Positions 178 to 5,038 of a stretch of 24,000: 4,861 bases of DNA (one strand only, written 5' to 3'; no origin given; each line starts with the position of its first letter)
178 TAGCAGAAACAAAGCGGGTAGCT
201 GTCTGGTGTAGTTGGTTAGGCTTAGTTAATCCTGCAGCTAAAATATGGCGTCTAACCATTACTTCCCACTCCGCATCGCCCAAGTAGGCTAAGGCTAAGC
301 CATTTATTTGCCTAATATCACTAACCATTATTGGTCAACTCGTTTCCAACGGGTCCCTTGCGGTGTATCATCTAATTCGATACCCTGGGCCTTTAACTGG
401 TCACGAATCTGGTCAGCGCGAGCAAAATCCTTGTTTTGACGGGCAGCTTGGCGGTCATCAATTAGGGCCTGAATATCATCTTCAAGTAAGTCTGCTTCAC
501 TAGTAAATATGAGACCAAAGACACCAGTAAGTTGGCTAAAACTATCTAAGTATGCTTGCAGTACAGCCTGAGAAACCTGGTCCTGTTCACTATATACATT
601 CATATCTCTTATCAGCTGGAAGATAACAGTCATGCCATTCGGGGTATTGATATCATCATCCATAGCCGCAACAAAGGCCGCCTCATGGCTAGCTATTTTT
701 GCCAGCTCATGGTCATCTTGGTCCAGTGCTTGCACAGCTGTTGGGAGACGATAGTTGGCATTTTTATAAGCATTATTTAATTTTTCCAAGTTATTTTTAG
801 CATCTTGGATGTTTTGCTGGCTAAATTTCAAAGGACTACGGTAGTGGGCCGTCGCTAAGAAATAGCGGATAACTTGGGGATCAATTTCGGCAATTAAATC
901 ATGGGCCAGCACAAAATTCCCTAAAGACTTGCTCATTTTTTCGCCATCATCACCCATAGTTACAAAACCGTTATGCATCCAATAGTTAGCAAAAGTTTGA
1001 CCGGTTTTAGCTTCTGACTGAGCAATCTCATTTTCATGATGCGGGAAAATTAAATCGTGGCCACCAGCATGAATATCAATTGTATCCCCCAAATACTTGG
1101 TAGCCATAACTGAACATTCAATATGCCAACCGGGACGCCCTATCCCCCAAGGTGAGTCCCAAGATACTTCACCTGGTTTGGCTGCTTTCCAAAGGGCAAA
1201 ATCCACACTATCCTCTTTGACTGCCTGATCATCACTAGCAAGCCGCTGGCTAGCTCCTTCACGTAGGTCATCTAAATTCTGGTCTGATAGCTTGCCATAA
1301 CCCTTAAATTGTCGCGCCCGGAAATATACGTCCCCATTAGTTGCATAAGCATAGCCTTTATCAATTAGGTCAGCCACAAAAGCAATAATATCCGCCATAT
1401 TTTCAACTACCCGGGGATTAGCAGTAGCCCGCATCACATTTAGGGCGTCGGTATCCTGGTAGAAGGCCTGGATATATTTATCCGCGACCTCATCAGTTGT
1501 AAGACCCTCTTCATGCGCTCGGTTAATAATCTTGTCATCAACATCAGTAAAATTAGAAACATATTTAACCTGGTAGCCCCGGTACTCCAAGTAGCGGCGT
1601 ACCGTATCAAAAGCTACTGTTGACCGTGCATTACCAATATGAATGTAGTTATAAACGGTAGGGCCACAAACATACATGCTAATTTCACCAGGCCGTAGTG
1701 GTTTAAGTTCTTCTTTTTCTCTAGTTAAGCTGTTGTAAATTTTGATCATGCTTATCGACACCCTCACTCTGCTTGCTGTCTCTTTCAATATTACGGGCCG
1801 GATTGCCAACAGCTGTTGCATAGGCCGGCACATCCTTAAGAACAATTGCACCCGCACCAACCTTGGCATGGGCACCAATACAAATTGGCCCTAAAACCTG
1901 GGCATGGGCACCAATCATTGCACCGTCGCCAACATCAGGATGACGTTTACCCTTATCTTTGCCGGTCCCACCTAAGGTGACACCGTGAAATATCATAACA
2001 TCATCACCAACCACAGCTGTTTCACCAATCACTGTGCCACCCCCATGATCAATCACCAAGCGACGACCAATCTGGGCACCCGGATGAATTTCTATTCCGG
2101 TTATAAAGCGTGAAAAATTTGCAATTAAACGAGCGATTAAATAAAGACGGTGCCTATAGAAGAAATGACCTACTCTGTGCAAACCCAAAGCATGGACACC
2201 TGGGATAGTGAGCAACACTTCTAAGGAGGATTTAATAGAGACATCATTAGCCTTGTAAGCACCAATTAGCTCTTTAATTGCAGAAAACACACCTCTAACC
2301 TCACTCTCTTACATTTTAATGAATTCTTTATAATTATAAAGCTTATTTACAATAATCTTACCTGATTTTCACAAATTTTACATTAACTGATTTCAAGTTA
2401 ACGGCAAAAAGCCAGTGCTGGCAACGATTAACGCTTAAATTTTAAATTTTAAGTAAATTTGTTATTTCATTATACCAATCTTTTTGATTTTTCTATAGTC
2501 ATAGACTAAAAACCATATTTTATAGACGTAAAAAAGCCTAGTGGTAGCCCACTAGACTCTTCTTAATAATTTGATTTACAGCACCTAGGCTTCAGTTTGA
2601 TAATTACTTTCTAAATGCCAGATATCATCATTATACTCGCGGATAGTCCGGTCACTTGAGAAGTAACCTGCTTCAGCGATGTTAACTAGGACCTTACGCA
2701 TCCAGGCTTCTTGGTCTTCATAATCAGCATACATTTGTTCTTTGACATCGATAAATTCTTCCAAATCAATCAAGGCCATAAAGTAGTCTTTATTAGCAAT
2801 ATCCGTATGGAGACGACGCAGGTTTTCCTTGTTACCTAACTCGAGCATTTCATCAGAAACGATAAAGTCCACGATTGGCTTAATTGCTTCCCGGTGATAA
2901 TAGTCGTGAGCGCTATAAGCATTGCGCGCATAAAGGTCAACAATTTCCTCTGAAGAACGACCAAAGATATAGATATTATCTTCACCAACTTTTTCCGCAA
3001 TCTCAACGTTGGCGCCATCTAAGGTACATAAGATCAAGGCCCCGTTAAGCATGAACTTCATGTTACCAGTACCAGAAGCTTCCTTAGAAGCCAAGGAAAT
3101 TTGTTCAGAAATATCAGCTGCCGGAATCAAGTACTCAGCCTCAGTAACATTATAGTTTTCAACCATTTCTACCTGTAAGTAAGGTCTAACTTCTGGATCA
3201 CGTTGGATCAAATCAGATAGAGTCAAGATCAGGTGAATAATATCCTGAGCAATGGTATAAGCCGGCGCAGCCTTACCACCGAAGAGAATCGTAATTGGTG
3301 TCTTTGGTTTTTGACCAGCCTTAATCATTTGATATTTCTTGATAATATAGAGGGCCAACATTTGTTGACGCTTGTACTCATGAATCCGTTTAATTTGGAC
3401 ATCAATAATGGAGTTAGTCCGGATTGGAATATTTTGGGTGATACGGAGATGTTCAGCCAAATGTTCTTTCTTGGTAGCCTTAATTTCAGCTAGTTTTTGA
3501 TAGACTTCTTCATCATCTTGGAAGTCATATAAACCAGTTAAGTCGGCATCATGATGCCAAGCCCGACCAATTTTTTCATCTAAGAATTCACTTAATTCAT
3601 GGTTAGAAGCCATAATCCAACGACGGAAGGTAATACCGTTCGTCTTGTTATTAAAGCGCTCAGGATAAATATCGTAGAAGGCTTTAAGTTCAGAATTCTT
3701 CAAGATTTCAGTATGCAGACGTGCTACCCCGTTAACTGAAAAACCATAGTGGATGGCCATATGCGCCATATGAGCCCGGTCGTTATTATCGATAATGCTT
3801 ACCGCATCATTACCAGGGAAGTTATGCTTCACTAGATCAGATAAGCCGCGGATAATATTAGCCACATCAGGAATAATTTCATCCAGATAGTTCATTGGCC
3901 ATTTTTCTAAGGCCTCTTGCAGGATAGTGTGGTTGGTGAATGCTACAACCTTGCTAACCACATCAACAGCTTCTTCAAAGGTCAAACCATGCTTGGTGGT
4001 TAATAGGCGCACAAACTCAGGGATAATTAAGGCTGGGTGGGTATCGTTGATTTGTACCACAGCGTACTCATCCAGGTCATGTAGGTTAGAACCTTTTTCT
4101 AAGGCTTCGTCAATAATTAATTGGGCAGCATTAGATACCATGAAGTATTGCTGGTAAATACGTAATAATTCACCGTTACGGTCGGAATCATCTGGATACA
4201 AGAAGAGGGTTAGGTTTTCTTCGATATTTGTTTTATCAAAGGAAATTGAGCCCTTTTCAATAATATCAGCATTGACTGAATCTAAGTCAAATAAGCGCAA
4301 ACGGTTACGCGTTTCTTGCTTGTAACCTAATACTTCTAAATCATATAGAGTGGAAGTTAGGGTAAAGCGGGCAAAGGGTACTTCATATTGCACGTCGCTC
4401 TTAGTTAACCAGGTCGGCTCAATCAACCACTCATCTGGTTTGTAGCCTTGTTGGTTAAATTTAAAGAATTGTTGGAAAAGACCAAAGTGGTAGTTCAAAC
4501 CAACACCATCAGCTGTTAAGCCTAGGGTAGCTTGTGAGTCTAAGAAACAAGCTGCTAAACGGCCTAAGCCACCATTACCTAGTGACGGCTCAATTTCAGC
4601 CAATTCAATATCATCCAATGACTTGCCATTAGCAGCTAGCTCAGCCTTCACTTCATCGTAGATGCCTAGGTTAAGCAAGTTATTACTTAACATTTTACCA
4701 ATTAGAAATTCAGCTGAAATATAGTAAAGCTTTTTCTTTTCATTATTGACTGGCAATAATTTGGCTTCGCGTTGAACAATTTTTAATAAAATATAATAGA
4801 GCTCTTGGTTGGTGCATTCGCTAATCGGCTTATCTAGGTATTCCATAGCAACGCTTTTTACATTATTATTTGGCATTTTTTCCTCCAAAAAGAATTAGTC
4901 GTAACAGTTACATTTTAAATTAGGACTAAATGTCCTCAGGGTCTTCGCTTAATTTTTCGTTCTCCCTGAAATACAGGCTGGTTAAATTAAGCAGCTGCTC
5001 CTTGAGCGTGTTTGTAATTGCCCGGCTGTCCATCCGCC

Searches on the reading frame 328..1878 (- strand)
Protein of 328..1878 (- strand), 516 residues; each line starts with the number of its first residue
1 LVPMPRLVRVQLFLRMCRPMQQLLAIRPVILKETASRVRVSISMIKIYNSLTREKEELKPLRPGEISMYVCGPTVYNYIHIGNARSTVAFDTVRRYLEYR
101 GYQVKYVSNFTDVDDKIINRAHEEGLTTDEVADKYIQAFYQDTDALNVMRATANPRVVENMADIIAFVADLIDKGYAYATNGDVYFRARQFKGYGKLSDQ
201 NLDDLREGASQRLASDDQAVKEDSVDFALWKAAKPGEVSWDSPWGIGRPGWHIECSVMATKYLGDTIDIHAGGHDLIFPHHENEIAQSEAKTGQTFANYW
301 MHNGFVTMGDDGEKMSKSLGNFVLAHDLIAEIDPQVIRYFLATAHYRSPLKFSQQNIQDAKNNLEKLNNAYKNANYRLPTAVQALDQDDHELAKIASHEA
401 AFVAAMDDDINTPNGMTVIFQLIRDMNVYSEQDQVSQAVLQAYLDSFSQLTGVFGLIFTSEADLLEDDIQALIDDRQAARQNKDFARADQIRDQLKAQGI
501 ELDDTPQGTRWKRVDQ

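Call 12: search_protein_families(library=pfam, max_evalue=0.001, proteins=[window:328-1878:-])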
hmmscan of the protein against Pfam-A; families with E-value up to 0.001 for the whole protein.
window:328-1878:- (516 aa): 6 families
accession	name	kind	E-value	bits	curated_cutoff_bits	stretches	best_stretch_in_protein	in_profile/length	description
PF01406.26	tRNA-synt_1e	-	7.9e-136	452.8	27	1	58-361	2-300/301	tRNA synthetases class I (C) catalytic domain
PF09334.17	tRNA-synt_1g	-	2.4e-17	63.2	20.1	2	275-377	297-389/391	tRNA synthetases class I (M)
PF09190.17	DALR_2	-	2.7e-15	57.1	22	1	401-458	1-56/57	DALR domain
PF01921.24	tRNA-synt_1f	-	2.8e-11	43.4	27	1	310-373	278-341/360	tRNA synthetases class I (K)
PF00133.28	tRNA-synt_1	-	8.7e-10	38.3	22.7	1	268-352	330-413/414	tRNA synthetases class I (I, L, M and V)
PF23493.1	CysS_C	-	3.2e-06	27.6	23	1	465-511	4-50/51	Cysteinyl-tRNA ligase anticodon binding domain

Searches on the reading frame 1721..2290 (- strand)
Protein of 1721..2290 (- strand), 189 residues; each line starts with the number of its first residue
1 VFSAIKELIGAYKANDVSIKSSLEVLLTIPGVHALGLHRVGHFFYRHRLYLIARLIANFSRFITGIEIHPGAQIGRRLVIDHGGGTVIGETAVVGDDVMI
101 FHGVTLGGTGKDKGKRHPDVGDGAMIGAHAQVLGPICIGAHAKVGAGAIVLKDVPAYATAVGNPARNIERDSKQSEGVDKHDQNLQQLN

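Call 12: search_protein_families(library=pfam, max_evalue=0.001, proteins=[window:1721-2290:-])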
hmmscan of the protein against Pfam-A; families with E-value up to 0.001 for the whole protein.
window:1721-2290:- (189 aa): 1 family
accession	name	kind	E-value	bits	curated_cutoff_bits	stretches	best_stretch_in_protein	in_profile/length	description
PF00132.30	Hexapep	-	2.2e-10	40.2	27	1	119-150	3-34/36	Bacterial transferase hexapeptide (six repeats)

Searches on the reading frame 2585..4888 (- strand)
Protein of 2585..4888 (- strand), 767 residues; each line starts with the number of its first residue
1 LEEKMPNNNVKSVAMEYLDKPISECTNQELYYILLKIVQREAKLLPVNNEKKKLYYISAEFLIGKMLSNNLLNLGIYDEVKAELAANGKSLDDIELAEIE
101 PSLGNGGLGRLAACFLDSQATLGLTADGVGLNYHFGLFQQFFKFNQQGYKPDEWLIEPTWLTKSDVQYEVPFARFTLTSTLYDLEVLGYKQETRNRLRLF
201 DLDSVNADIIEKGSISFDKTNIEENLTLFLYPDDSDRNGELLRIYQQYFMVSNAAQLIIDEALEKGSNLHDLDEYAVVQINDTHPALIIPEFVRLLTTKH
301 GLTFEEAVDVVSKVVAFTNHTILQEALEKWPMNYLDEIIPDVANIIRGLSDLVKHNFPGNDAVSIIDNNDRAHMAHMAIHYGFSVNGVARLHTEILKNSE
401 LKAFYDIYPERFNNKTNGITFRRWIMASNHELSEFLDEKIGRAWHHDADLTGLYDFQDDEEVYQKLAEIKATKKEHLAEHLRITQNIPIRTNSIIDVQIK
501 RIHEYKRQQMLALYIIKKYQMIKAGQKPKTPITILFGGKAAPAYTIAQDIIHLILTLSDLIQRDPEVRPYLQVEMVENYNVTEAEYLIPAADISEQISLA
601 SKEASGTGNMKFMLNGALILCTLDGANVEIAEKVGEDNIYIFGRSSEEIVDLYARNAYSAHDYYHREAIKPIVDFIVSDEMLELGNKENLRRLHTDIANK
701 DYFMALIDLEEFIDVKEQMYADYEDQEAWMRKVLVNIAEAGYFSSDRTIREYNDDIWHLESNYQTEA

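Call 12: search_protein_families(library=pfam, max_evalue=0.001, proteins=[window:2585-4888:-])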
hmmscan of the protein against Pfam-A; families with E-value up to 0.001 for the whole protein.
window:2585-4888:- (767 aa): 1 family
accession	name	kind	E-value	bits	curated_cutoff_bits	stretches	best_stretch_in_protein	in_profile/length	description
PF00343.26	Phosphorylase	-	1.5e-246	820.6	27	1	85-759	2-713/713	Carbohydrate phosphorylase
